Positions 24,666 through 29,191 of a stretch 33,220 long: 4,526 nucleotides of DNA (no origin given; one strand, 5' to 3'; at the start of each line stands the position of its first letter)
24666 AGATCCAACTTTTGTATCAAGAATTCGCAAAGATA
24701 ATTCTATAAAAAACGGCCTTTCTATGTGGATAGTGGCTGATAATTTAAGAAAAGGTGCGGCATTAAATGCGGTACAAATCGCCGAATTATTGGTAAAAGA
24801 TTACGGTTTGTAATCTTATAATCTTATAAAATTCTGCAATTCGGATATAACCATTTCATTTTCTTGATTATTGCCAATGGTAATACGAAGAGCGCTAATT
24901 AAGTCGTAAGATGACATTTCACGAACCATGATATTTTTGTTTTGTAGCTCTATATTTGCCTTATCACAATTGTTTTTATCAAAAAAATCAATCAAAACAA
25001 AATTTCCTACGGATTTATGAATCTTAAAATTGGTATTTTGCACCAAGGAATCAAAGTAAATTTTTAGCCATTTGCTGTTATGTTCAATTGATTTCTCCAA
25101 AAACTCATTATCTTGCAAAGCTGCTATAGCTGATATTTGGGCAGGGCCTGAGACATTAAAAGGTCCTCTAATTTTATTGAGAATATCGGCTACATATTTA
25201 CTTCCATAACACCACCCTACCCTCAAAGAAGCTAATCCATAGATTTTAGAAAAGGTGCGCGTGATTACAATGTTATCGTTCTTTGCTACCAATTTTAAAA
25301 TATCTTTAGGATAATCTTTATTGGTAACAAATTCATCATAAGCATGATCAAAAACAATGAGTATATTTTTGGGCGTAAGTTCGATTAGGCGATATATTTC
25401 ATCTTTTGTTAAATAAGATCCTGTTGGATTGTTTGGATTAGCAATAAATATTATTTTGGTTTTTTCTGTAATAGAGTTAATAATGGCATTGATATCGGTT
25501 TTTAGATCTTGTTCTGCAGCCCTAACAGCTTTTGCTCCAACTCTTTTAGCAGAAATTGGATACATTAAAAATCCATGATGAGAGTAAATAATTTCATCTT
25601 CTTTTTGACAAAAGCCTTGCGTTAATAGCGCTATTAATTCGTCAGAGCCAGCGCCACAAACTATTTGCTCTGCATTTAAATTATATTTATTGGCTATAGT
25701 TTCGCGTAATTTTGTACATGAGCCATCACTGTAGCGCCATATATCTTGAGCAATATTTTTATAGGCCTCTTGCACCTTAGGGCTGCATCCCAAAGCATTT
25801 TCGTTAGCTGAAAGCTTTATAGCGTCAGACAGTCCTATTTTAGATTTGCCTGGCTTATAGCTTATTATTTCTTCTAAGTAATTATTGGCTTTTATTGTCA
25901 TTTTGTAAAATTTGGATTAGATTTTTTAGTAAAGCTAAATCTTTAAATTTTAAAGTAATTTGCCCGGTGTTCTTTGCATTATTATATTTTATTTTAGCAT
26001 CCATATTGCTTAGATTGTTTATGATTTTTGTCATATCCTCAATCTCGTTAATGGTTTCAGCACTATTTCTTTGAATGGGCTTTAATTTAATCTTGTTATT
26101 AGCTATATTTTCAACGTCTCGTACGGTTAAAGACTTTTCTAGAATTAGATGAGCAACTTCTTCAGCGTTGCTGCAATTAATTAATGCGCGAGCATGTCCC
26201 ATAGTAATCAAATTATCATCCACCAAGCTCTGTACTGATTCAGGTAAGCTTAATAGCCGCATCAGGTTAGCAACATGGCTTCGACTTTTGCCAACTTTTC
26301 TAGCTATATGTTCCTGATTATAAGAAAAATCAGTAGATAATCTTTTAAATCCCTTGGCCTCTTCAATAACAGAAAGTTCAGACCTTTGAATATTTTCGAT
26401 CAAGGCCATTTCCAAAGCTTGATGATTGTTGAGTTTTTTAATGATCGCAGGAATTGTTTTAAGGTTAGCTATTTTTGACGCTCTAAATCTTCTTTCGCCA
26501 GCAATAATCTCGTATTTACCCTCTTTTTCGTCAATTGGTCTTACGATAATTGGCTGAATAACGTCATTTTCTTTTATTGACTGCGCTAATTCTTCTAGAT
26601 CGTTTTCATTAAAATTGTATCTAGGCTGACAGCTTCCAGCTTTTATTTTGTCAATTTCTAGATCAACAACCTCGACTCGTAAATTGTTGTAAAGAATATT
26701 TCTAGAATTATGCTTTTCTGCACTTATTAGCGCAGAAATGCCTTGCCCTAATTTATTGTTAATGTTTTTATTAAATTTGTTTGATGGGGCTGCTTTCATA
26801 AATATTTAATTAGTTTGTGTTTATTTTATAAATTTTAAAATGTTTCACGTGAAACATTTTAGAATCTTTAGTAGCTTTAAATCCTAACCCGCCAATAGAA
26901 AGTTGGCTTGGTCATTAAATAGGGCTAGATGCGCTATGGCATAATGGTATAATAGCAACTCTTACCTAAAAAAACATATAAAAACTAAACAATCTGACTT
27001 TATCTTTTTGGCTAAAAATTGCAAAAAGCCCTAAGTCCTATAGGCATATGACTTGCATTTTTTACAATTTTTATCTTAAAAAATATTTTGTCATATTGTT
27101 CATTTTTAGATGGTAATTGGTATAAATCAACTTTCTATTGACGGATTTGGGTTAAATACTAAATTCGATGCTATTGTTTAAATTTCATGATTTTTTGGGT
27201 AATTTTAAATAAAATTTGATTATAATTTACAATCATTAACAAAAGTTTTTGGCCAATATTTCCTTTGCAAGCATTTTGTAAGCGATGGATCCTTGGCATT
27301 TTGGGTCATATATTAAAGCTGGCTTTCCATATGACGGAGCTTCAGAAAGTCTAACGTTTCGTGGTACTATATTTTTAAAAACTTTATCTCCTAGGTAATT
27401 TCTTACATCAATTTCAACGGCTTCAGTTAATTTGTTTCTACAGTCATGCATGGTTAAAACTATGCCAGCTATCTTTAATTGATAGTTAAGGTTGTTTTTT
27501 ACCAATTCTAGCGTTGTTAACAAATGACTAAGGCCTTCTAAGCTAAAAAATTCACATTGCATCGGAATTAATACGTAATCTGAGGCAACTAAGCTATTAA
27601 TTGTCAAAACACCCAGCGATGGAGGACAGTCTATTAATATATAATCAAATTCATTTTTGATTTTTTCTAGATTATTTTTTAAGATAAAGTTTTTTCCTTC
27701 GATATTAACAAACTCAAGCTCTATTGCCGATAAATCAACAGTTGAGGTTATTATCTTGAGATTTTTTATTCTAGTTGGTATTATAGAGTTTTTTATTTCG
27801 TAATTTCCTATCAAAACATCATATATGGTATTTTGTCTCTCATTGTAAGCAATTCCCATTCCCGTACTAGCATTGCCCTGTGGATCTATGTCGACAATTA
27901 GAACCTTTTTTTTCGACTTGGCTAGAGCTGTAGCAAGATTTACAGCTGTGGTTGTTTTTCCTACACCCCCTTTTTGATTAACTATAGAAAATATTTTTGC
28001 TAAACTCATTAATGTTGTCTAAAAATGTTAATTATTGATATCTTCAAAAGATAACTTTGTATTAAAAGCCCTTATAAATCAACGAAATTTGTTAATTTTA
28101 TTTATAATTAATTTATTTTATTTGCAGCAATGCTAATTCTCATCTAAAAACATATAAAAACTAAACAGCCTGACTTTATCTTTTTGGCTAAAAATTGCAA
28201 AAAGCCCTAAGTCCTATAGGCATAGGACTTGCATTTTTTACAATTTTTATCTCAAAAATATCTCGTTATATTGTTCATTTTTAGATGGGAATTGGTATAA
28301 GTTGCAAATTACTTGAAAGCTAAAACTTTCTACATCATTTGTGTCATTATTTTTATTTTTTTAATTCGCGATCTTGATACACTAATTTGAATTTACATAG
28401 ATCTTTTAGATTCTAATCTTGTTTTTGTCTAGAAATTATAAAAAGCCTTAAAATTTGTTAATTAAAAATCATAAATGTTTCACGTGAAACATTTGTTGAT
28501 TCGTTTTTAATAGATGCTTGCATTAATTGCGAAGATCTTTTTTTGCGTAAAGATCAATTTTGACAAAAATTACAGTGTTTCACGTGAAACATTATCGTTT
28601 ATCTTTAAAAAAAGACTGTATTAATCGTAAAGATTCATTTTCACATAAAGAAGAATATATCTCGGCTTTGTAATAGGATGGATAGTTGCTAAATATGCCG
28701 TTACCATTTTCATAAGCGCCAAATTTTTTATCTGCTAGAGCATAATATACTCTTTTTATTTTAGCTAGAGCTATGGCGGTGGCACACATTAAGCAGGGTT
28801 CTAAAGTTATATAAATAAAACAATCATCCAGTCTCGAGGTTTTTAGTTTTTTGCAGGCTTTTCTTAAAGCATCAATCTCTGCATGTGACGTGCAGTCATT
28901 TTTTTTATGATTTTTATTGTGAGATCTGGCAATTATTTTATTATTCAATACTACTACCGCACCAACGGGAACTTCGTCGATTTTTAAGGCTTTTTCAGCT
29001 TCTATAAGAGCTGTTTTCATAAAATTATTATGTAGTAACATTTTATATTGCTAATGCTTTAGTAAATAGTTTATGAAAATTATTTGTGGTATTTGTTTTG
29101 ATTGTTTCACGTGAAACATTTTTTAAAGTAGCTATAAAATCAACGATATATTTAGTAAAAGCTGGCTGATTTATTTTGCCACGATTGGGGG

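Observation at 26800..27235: parA-parB operon split by a 436-bp spacer containing a nested pair of palindromic elements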

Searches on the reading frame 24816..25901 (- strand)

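Call 10: search_protein_families(library=pfam, proteins=[window:24816-25901:-])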
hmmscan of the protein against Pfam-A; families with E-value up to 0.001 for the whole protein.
window:24816-25901:- (361 aa): 3 families
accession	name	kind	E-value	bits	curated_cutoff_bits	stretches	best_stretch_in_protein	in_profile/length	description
PF00155.27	Aminotran_1_2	-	3.7e-61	207.7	19.7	1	26-353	2-359/361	Aminotransferase class I and II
PF00266.25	Aminotran_5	-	6.5e-06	25.8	21.5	1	63-187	46-177/371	Aminotransferase class-V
PF01041.23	DegT_DnrJ_EryC1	-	0.00073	19.3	19.8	0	45-154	9-119/360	DegT/DnrJ/EryC1/StrS aminotransferase family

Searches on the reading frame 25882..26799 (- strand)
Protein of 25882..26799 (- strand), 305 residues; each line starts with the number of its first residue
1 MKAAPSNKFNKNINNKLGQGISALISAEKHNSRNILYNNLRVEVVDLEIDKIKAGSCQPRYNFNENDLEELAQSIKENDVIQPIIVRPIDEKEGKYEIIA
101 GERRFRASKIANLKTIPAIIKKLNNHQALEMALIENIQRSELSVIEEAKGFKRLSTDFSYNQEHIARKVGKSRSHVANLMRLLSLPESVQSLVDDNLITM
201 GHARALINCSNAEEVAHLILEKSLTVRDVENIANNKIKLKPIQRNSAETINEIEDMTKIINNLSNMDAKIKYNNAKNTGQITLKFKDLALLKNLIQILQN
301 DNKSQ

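Call 9: find_homologous_proteins(query=window:25882-26799:-, max_evalue=1e-20)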
Query window:25882-26799:- (305 aa): 7999 proteins with E <= 1e-20 among 8000 candidates; the best 120 are listed.
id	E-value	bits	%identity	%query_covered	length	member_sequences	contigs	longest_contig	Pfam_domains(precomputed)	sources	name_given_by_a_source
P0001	3.5e-185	632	100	100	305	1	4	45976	PF17762.9,PF02195.27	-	-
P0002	2.3e-137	475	94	81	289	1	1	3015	PF17762.9,PF02195.27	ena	-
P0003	1.9e-102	361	66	96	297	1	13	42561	PF17762.9,PF02195.27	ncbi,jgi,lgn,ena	-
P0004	4.3e-100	353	62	94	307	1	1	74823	PF17762.9,PF02195.27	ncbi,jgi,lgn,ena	-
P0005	8.0e-90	319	58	98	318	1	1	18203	PF17762.9,PF02195.27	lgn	-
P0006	2.2e-84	301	55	92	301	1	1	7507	PF17762.9,PF02195.27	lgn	-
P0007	2.5e-84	301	55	93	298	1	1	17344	PF17762.9,PF02195.27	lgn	-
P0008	9.3e-83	296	55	94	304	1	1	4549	PF17762.9,PF02195.27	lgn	-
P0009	1.3e-81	292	53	95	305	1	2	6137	PF17762.9,PF08535.16,PF02195.27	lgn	-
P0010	3.8e-81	291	53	95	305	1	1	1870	PF17762.9,PF02195.27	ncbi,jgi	jgi:ParB family chromosome partitioning protein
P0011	7.4e-81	290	53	95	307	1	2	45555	PF17762.9,PF02195.27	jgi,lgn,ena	-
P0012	3.8e-80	288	52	95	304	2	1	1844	PF17762.9,PF02195.27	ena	-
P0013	4.9e-80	287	53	94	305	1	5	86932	PF17762.9,PF02195.27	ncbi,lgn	-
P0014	8.7e-80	286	52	95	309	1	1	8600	PF17762.9,PF02195.27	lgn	-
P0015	2.4e-79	285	51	93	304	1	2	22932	PF17762.9,PF02195.27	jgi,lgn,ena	jgi:ParB family chromosome partitioning protein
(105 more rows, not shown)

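Call 10: search_protein_families(library=pfam, proteins=[window:25882-26799:-])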
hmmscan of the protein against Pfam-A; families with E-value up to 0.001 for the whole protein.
window:25882-26799:- (305 aa): 2 families
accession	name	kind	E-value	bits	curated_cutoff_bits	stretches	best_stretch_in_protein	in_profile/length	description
PF02195.25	ParB_N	-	5.3e-34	116.6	26.3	1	44-138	3-95/95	ParB N-terminal domain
PF17762.8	HTH_ParB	-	1.2e-30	106.1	22.6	1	141-235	2-99/102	ParB HTH domain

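Call 11: find_encoding_contigs(protein=P0001, flank=5000, max_places=6)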
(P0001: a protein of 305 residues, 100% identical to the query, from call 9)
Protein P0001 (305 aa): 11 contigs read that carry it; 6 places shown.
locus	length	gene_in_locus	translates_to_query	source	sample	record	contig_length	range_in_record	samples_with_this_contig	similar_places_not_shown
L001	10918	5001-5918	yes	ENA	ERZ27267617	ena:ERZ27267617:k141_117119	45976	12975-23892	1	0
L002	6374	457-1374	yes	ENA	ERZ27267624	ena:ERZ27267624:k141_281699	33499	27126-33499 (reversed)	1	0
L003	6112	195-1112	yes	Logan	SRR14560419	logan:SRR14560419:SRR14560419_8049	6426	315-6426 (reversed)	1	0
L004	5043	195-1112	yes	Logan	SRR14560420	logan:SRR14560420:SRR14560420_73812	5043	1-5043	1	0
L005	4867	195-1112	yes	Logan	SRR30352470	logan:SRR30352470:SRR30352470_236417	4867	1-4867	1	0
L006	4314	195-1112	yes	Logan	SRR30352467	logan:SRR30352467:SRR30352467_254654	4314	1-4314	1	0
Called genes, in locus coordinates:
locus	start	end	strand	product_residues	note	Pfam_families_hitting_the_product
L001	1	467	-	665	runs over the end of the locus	PF00289:Biotin_carb_N, PF02222:ATP-grasp, PF02786:CPSase_L_D2, PF07478:Dala_Dala_lig_C, PF02785:Biotin_carb_C, PF18140:PCC_BT, PF25917:BSH_RND (weak), PF00364:Biotin_lipoyl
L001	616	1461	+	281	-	PF01040:UbiA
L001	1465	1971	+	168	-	PF01467:CTP_transf_like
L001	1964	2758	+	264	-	PF01026:TatD_DNase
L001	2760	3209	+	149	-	PF00383:dCMP_cyt_deam_1, PF14437:MafB19-deam, PF14439:Bd3614-deam (weak)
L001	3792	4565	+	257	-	PF00142:Fer4_NifH (weak), PF01656:CbiA, PF02374:ArsA_ATPase, PF06564:CBP_BcsQ, PF09140:MipZ, PF10609:ParA, PF13614:AAA_31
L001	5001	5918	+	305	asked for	PF02195:ParB_N, PF17762:HTH_ParB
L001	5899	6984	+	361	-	PF00155:Aminotran_1_2, PF00266:Aminotran_5 (weak)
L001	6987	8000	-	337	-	PF01118:Semialdhyde_dh, PF02774:Semialdhyde_dhC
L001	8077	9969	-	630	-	PF00456:Transketolase_N (faint), PF13292:DXP_synthase_N, PF02779:Transket_pyr, PF02780:Transketolase_C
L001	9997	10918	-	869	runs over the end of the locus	PF00133:tRNA-synt_1, PF09334:tRNA-synt_1g, PF13603:tRNA-synt_1_2, PF00133:tRNA-synt_1, PF08264:Anticodon_1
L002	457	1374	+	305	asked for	PF02195:ParB_N, PF17762:HTH_ParB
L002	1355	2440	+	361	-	PF00155:Aminotran_1_2, PF00266:Aminotran_5 (weak)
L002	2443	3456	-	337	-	PF01118:Semialdhyde_dh, PF02774:Semialdhyde_dhC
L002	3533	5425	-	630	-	PF00456:Transketolase_N (faint), PF13292:DXP_synthase_N, PF02779:Transket_pyr, PF02780:Transketolase_C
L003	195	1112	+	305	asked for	PF02195:ParB_N, PF17762:HTH_ParB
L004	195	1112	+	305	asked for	PF02195:ParB_N, PF17762:HTH_ParB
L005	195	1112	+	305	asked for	PF02195:ParB_N, PF17762:HTH_ParB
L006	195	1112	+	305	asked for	PF02195:ParB_N, PF17762:HTH_ParB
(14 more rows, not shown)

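Call 12: find_encoding_contigs(protein=P0002, flank=5000, max_places=4)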
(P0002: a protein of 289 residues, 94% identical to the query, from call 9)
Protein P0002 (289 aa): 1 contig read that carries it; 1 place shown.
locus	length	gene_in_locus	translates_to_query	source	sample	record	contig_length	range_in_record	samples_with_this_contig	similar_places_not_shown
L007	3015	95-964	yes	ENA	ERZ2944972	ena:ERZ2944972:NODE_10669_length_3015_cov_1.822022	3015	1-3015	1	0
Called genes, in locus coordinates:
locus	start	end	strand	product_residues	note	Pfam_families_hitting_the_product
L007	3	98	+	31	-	?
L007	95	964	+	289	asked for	PF02195:ParB_N, PF17762:HTH_ParB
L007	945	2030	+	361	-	PF00155:Aminotran_1_2, PF00266:Aminotran_5 (weak)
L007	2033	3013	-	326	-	?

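Call 18: find_related_loci(query=A4, collection=genome_contigs, flank=4000)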
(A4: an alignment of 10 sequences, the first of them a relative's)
Query A4 (305 aa) in genome_contigs; peptide patterns used: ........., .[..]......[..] (x = any residue, [..] = any of these).
600 stretches matched a pattern (row limit reached: there are more); 597 encode a relative of the query (tblastn E <= 1e-3); the best 80 are kept; 80 distinct loci.
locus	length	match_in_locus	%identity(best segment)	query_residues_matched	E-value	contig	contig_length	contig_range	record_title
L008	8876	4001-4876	51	14-298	3e-82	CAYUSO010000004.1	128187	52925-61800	MAG TPA_asm: uncultured Rhizobium sp. isolate SRP257259_co1_339 genome assembly, contig: NODE_113_length_128187_cov_9.95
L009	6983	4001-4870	49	16-295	8e-82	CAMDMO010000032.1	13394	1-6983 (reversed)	MAG: Rickettsia typhi isolate MoE-23oct19-109 genome assembly, contig: MoE-23oct19-C6354, whole genome shotgun sequence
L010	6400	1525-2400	49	16-299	2e-79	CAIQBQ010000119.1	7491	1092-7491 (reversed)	MAG: uncultured Alphaproteobacteria bacterium isolate KTt_bin-0923 genome assembly, contig: bin-0923:119/160, whole geno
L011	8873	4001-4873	45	11-300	7e-73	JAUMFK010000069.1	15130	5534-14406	MAG: Rickettsiales bacterium isolate G_RICK NODE_4111_length_15130_cov_2.401453, whole genome shotgun sequence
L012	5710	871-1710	41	11-300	1e-61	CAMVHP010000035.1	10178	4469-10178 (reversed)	MAG TPA_asm: uncultured Rickettsiales bacterium isolate SRR8387716_bin.52_metaWRAP_v1.3_MAG genome assembly, contig: ERZ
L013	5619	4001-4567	51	47-237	1e-61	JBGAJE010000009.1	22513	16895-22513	MAG: Rickettsiales bacterium isolate MAG_MBR_H125.1 MBRH125-1_opera_contig_4740, whole genome shotgun sequence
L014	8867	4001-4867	40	15-301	1e-59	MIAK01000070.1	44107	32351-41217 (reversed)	MAG: Sphingomonadales bacterium RIFCSPLOWO2_12_FULL_63_15 rifcsplowo2_12_scaffold_887, whole genome shotgun sequence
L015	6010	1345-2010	46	17-235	2e-59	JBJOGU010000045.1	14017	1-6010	MAG: Pseudomonadota bacterium isolate sharkriverslough_2019_sw_WHONDRS-S19S_0042_B_bin.110 scaffold_560573, whole genome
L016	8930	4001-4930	36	10-298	2e-59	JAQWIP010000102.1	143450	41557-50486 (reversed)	MAG: Alphaproteobacteria bacterium isolate cluster1_bin.56 k141_1340893, whole genome shotgun sequence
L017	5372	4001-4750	44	44-301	6e-59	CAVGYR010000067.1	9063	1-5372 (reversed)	uncultured Treponema sp. isolate H07654-L1_cleanbin_000065 genome assembly, contig: Spades_H07654-L1_contig_6405, whole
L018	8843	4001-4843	40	17-300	3e-59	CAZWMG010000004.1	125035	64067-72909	MAG TPA_asm: uncultured Planctomycetia bacterium isolate SRP167671_co1_128 genome assembly, contig: NODE_108_length_1250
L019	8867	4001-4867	40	15-301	4e-59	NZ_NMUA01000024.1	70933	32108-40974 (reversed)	Sphingobium sp. D43FB NODE_24_length_70933_cov_25.3136, whole genome shotgun sequence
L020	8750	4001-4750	45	47-302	7e-59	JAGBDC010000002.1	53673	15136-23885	MAG: Alphaproteobacteria bacterium isolate RGIG9009 Water_deer_Rectum-3__c66690, whole genome shotgun sequence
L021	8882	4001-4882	38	15-301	2e-58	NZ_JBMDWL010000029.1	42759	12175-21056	MAG: Sphingobium sp. isolate ContRs1_33 ContRs1_contig29, whole genome shotgun sequence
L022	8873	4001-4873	40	17-302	2e-58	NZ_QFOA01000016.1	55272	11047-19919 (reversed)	MAG: Sphingobium sp. isolate S2_012_000_R2_84 S2_012_000_R2_scaffold_443, whole genome shotgun sequence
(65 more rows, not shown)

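Call 19: find_encoding_contigs(protein=P0003, flank=4000, max_places=4)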
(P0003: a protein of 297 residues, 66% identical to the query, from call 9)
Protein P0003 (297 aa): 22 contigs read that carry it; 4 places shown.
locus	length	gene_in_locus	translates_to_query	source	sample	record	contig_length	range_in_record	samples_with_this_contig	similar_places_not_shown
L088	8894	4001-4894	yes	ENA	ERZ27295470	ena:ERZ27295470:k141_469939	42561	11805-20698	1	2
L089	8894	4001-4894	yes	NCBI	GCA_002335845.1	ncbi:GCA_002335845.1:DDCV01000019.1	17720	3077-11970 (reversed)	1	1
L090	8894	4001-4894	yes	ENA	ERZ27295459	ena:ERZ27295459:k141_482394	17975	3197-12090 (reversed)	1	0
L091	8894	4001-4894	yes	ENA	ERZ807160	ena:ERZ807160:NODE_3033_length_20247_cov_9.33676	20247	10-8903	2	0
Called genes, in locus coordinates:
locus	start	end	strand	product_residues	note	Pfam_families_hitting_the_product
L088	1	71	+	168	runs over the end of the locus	PF01467:CTP_transf_like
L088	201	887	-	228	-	PF14355:Abi_C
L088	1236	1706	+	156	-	PF08463:EcoEI_R_C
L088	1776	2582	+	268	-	PF01026:TatD_DNase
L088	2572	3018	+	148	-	PF00383:dCMP_cyt_deam_1, PF14437:MafB19-deam, PF14439:Bd3614-deam (weak)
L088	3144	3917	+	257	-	PF00142:Fer4_NifH (weak), PF01656:CbiA, PF02374:ArsA_ATPase (weak), PF06564:CBP_BcsQ, PF09140:MipZ, PF10609:ParA, PF13614:AAA_31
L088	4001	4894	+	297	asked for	PF02195:ParB_N, PF17762:HTH_ParB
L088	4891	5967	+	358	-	PF00155:Aminotran_1_2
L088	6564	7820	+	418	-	PF00375:SDF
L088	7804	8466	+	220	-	PF03548:LolA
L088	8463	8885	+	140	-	PF02472:ExbD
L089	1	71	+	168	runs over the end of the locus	PF01467:CTP_transf_like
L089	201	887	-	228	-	PF14355:Abi_C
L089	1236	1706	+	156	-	PF08463:EcoEI_R_C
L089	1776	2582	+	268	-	PF01026:TatD_DNase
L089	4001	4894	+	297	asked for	PF02195:ParB_N, PF17762:HTH_ParB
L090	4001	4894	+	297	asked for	PF02195:ParB_N, PF17762:HTH_ParB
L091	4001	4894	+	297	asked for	PF02195:ParB_N, PF17762:HTH_ParB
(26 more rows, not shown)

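Call 20: find_encoding_contigs(protein=P0004, flank=4000, max_places=3)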
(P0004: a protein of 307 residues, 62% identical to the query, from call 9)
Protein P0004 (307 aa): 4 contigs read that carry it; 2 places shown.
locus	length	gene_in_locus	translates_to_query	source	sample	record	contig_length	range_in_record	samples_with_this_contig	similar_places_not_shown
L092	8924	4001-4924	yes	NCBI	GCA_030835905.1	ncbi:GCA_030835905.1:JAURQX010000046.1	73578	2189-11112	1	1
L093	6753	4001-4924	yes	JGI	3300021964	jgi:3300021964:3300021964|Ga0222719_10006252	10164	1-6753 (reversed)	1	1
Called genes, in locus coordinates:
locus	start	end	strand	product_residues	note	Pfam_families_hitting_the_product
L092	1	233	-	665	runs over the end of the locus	PF00289:Biotin_carb_N, PF02222:ATP-grasp, PF02786:CPSase_L_D2, PF07478:Dala_Dala_lig_C, PF02785:Biotin_carb_C, PF18140:PCC_BT, PF25917:BSH_RND (faint), PF00364:Biotin_lipoyl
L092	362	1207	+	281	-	PF01040:UbiA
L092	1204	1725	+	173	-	PF01467:CTP_transf_like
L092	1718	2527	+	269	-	PF01026:TatD_DNase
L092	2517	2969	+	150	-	PF00383:dCMP_cyt_deam_1, PF14437:MafB19-deam, PF14439:Bd3614-deam (weak)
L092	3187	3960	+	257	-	PF00142:Fer4_NifH (weak), PF01656:CbiA, PF02374:ArsA_ATPase (weak), PF06564:CBP_BcsQ, PF09140:MipZ, PF10609:ParA, PF13614:AAA_31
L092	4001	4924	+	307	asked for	PF02195:ParB_N, PF17762:HTH_ParB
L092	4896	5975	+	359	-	PF00155:Aminotran_1_2, PF00266:Aminotran_5 (weak)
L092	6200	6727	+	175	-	PF00581:Rhodanese, PF11127:YgaP-like_TM (weak)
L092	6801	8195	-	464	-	PF04966:OprB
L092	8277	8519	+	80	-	PF04023:FeoA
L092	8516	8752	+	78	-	PF04023:FeoA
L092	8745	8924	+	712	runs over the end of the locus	PF00009:GTP_EFTU (faint), PF00350:Dynamin_N (faint), PF01926:MMR_HSR1, PF02421:FeoB_N, PF04548:AIG1 (weak), PF07670:Gate, PF07664:FeoB_C, PF07670:Gate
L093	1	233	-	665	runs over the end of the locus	PF00289:Biotin_carb_N, PF02222:ATP-grasp, PF02786:CPSase_L_D2, PF07478:Dala_Dala_lig_C, PF02785:Biotin_carb_C, PF18140:PCC_BT, PF25917:BSH_RND (faint), PF00364:Biotin_lipoyl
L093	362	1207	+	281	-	PF01040:UbiA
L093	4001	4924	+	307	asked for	PF02195:ParB_N, PF17762:HTH_ParB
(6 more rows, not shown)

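Call 27: list_cluster_members(proteins=[P0003, P0004, P0005])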
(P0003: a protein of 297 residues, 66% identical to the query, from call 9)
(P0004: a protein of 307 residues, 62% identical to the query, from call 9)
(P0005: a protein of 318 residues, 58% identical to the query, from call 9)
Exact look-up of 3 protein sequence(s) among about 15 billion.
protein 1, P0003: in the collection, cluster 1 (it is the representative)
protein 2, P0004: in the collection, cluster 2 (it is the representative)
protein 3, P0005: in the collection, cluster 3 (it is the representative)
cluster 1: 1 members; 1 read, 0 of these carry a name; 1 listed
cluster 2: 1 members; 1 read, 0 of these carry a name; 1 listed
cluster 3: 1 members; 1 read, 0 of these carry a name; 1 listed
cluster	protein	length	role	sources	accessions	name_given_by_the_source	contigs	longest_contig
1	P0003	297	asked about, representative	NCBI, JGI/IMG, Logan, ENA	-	-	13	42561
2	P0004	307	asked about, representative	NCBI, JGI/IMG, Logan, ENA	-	-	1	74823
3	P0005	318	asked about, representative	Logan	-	-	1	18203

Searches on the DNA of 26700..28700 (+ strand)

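Call 55: search_rna_families(source=window, start=26700, end=28700, threshold=evalue, max_evalue=1)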
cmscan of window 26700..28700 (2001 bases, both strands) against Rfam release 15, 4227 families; matches with E-value up to 1: 1.
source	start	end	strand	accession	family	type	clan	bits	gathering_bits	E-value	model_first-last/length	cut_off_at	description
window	28470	28596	-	RF03926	MIR1435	Gene; miRNA;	-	24.7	94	0.87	1-186/186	no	MIR1435 microRNA precursor family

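Call 56: search_dna_similar(query=window:26876-27157:+, collection=plasmids, mode=distant, max_evalue=0.001, max_rows=10)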
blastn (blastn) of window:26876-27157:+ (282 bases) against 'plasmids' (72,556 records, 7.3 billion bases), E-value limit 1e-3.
No match.

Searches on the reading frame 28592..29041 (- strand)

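Call 10: search_protein_families(library=pfam, proteins=[window:28592-29041:-])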
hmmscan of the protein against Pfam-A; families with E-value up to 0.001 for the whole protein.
window:28592-29041:- (149 aa): 4 families
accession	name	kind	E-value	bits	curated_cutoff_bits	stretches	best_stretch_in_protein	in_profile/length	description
PF14437.12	MafB19-deam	-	1.5e-36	125.9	27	1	4-110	3-109/142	MafB19-like deaminase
PF00383.29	dCMP_cyt_deam_1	-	2.2e-28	98.6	25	1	4-101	4-101/102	Cytidine and deoxycytidylate deaminase zinc-binding region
PF14439.12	Bd3614-deam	-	6.9e-06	26.5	38.5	1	31-104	16-92/113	Bd3614-like deaminase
PF18750.7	SNAD4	-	3.5e-05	24.3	27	1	42-92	21-73/130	Secreted Novel AID/APOBEC-like Deaminase 4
